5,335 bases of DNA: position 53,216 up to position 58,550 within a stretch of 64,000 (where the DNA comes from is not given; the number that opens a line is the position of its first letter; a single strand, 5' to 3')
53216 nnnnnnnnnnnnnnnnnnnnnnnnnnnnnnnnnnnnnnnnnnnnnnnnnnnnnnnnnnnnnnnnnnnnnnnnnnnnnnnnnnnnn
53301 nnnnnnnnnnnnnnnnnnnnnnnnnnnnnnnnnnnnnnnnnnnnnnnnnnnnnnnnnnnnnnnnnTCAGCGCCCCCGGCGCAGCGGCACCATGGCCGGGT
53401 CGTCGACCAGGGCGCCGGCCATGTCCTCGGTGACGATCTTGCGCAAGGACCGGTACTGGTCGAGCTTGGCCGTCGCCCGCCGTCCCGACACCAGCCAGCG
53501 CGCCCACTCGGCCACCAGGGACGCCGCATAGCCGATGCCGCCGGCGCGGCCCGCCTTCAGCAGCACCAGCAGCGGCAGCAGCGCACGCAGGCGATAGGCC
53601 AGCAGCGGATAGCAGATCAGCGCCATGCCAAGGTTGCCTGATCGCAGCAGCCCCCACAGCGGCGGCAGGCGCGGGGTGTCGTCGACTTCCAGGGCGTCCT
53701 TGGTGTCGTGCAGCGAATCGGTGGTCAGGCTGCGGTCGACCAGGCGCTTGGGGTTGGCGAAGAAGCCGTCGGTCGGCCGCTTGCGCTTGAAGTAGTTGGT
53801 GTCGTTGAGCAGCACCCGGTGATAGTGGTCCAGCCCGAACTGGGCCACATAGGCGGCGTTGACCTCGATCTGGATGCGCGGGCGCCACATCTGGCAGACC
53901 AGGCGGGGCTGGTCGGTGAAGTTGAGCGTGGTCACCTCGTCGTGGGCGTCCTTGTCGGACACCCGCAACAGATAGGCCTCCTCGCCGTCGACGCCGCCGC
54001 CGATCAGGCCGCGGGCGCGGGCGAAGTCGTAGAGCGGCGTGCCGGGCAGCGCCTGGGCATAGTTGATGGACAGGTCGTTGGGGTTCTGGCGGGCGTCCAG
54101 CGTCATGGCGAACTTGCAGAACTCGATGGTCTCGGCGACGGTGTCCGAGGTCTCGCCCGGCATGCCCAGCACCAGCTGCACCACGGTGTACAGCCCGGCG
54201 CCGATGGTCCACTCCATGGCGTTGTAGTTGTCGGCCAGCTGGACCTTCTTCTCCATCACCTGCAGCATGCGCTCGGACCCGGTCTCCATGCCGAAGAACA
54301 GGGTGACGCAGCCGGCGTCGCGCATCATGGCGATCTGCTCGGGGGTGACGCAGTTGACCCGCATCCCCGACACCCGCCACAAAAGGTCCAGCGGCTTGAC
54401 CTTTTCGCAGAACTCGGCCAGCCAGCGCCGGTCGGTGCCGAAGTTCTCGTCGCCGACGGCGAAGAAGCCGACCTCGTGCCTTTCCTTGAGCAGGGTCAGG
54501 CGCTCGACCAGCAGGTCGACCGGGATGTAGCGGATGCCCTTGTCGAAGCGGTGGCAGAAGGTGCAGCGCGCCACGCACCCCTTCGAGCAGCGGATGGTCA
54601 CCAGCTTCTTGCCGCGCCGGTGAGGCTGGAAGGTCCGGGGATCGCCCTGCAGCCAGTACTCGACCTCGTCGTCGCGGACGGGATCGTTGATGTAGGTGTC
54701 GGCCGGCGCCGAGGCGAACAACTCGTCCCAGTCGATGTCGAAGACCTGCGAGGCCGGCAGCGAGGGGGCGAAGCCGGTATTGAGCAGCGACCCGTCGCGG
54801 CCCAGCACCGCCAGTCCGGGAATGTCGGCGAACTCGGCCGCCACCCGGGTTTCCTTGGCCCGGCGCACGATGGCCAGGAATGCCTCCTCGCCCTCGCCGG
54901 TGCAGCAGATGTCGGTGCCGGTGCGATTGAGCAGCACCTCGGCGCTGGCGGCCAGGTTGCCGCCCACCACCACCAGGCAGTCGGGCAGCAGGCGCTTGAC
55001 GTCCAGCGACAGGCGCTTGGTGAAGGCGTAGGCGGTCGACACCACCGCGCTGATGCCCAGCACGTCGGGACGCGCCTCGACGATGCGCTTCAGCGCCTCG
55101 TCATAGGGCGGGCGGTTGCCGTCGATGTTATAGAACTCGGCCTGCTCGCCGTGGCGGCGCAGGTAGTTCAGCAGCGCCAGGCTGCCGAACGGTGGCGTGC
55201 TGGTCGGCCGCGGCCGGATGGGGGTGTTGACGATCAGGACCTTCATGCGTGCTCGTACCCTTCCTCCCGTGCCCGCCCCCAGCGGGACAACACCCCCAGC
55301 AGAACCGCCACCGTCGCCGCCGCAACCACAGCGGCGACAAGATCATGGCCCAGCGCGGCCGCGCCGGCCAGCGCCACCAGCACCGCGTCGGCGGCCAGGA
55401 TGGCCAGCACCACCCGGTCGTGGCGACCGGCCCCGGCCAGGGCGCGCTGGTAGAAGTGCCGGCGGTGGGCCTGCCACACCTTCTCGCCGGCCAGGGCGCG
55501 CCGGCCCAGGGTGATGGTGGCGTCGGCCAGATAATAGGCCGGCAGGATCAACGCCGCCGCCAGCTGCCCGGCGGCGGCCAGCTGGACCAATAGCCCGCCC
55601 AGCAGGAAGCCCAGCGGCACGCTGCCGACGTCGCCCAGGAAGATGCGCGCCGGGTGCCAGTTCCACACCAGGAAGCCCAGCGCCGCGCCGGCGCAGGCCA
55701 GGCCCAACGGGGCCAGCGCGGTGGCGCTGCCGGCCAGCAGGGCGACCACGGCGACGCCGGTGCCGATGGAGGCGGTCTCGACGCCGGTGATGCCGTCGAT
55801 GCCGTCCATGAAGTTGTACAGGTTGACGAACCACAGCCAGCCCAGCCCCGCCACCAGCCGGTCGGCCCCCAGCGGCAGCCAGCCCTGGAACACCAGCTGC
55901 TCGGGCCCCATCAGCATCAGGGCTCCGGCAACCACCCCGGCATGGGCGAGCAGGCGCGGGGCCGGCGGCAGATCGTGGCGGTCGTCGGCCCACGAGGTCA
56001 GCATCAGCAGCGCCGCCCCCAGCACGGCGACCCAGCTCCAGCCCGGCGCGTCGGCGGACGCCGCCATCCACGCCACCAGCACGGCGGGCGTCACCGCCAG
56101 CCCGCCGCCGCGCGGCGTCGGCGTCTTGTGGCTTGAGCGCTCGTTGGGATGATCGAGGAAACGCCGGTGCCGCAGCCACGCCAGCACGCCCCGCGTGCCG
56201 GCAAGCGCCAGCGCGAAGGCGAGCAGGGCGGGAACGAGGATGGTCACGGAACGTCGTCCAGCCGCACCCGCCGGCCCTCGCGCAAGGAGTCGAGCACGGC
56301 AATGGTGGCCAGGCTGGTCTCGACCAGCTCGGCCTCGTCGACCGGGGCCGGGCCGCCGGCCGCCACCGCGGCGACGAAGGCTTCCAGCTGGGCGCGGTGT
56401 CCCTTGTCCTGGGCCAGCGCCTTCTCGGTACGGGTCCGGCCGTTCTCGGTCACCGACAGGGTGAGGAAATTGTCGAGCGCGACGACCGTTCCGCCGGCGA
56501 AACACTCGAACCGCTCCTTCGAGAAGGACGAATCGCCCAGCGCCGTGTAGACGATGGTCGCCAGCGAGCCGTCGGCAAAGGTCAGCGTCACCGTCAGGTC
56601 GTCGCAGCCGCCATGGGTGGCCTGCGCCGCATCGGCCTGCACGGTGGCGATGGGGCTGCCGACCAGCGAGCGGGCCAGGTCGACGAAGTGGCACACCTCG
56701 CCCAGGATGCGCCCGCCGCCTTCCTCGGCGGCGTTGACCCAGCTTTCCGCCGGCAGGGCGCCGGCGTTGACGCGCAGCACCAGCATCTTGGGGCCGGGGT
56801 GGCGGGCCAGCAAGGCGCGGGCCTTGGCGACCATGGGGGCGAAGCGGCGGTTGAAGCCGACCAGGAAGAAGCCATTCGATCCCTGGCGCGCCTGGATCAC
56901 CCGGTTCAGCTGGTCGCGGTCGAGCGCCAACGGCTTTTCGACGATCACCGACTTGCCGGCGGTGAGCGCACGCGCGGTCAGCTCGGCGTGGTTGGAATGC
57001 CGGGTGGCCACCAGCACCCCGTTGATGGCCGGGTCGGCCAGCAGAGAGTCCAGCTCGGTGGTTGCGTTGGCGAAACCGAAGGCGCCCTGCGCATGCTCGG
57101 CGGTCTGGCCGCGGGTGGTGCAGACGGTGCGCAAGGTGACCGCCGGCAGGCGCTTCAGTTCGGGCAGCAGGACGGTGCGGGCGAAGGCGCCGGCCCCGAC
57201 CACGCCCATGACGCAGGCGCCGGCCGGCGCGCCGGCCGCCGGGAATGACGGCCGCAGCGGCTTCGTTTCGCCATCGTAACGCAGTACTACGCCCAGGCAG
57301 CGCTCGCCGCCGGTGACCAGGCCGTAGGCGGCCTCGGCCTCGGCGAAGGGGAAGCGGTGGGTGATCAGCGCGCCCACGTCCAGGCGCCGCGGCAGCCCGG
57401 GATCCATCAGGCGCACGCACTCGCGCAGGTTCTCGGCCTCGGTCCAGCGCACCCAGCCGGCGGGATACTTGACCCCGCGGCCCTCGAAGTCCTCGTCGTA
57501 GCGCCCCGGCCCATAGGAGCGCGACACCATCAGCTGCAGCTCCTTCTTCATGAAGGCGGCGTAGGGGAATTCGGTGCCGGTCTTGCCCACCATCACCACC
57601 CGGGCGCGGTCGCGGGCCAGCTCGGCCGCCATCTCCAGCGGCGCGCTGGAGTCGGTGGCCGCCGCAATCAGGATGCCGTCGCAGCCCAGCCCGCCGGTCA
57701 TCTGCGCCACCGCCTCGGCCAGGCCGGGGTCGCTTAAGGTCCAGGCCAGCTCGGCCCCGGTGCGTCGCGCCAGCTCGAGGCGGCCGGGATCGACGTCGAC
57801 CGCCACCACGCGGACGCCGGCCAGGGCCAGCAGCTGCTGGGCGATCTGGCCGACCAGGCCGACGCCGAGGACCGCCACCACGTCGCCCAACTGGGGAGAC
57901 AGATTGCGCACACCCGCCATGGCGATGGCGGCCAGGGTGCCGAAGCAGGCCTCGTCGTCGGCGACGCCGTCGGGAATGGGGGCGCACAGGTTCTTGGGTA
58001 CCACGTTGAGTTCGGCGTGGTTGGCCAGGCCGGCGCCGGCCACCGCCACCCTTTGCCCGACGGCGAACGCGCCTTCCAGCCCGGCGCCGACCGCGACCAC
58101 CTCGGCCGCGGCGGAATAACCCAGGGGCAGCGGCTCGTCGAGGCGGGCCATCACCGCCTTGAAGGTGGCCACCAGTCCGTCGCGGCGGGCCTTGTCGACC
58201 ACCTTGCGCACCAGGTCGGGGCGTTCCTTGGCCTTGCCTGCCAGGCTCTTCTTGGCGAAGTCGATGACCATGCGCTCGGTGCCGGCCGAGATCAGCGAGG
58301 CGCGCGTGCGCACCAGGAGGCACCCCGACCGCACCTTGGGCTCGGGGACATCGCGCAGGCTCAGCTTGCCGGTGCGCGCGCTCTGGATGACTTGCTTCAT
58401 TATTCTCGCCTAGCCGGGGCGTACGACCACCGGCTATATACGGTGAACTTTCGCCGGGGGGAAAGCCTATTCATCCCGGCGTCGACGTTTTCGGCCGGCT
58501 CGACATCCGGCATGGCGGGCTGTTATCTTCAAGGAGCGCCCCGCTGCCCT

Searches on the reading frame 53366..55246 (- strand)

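Call 50: search_protein_families(library=pfam, proteins=[window:53366-55246:-], max_evalue=0.001)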
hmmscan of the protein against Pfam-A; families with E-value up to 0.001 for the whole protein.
window:53366-55246:- (626 aa): 2 families
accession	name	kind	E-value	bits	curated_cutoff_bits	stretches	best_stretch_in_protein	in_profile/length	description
PF04055.27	Radical_SAM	-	5.3e-17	62.9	29.5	1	220-377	3-166/166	Radical SAM superfamily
PF02310.24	B12-binding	-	1.6e-16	60.7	32.1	1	15-126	10-120/121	B12 binding domain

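Call 74: search_protein_families(library=ncbifam, proteins=[window:53366-55246:-], max_evalue=0.00001)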
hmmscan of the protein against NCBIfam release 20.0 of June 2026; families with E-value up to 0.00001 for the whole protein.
window:53366-55246:- (626 aa): 17 families
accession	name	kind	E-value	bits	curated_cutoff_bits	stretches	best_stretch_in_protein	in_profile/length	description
NF050148.1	rSAM_ApyD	equivalog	1.2e-37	129.7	750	1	212-434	196-418/645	RiPP biosynthesis radical SAM protein ApyD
TIGR02026.1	BchE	equivalog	9.8e-30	103.8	481.35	2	208-412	187-390/497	magnesium-protoporphyrin IX monomethyl ester anaerobic oxidative cyclase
TIGR04479.1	bcpD_PhpK_rSAM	subfamily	6.2e-27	94.1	600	1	204-378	231-407/504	PhpK family radical SAM P-methyltransferase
TIGR04014.1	B12_SAM_MJ_0865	equivalog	1.2e-24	86.9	360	1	216-408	161-357/434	methyl-coenzyme M reductase glutamine C-methyltransferase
TIGR03471.1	HpnJ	equivalog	1.9e-23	83.1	577.6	1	214-416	196-394/472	hopanoid biosynthesis associated radical SAM protein HpnJ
NF038361.1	rSAM_Sden_1168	equivalog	2.9e-21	75.6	575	1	53-415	134-479/560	Sden_1168 family B12-binding radical SAM P-methyltransferase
TIGR04385.1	B12_rSAM_cofa1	equivalog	1.6e-20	73.7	450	1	19-418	20-403/438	B12 lower ligand biosynthesis radical SAM protein BzaD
TIGR04013.1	B12_SAM_MJ_1487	hypoth_equivalog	3.3e-19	69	251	1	294-407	246-355/382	TIGR04013 family B12-binding domain/radical SAM domain-containing protein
TIGR03975.1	rSAM_ocin_1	subfamily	4.6e-18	65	281.85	1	49-378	118-428/606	RiPP maturation radical SAM C-methyltransferase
TIGR04072.2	rSAM_ladder_B12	equivalog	1.3e-17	63.6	360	1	213-375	178-344/443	lipid biosynthesis B12-binding/radical SAM protein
NF033070.1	rSAM_AprD4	equivalog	2.1e-14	53.3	500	1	211-452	192-435/456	AprD4 family radical SAM diol-dehydratase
NF033712.0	B12_rSAM_KedN5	subfamily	2.2e-13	49.3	700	1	36-157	39-161/624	KedN5 family methylcobalamin-dependent radical SAM C-methyltransferase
TIGR04367.1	HpnR_B12_rSAM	equivalog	3.1e-10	39.2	650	0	48-151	49-152/490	hopanoid C-3 methylase HpnR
TIGR04295.1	B12_rSAM_oligo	hypoth_equivalog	8.1e-10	37.9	400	1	217-338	202-319/422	TIGR04295 family B12-binding domain-containing radical SAM protein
TIGR03960.1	rSAM_fuse_unch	hypoth_equivalog_domain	4.2e-07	28.9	462.3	0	216-378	254-422/605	TIGR03960 family B12-binding radical SAM protein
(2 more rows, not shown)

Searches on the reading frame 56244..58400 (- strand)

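Call 50: search_protein_families(library=pfam, proteins=[window:56244-58400:-], max_evalue=0.001)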
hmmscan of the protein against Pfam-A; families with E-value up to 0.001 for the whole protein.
window:56244-58400:- (718 aa): 7 families
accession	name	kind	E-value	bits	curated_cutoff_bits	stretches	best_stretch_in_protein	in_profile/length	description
PF01408.29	GFO_IDH_MocA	-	4.2e-19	69.8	24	1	398-515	3-119/120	Oxidoreductase family, NAD-binding Rossmann fold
PF00107.32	ADH_zinc_N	-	1e-15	58.3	31.8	1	183-303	2-122/129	Zinc-binding dehydrogenase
PF22725.1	GFO_IDH_MocA_C3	-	9.7e-10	39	27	1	550-620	29-104/124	GFO/IDH/MocA C-terminal domain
PF02894.22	GFO_IDH_MocA_C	-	8.5e-07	29.4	22.9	1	550-712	28-216/218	Oxidoreductase family, C-terminal alpha/beta domain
PF08240.17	ADH_N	-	0.0004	21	23.5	0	85-143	28-103/104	Alcohol dehydrogenase GroES-like domain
PF03447.22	NAD_binding_3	-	0.00063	20.9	24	1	414-506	12-107/116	Homoserine dehydrogenase, NAD binding domain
PF03721.20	UDPG_MGDP_dh_N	-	0.00064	19.8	27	0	175-235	3-59/187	UDP-glucose/GDP-mannose dehydrogenase family, NAD binding domain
